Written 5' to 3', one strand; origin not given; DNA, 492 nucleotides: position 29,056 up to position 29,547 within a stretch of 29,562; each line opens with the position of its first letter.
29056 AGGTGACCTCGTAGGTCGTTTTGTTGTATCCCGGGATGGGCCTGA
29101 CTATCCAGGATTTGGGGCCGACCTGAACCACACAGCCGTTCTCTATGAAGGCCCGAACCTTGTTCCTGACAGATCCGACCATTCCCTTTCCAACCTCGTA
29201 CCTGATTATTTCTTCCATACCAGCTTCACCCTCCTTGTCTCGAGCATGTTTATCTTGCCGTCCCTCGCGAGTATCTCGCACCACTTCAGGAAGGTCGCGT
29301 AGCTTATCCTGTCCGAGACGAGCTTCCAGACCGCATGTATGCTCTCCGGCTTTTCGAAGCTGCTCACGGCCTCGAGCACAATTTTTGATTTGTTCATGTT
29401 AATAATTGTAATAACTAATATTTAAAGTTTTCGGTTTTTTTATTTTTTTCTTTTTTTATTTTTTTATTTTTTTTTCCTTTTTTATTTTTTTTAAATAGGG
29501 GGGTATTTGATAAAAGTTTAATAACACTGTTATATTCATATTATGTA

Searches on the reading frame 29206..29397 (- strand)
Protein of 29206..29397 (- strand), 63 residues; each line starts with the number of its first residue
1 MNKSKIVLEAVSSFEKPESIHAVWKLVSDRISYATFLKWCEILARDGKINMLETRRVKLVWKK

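Call 30: search_protein_families(library=pfam, proteins=[window:29206-29397:-], max_evalue=0.01)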
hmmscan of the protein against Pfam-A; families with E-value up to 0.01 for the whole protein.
window:29206-29397:- (63 aa): 1 family
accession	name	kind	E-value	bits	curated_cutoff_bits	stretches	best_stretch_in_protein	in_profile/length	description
PF03364.25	Polyketide_cyc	-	0.0059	17.3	23.4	1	20-51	5-37/126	Polyketide cyclase / dehydrase and lipid transport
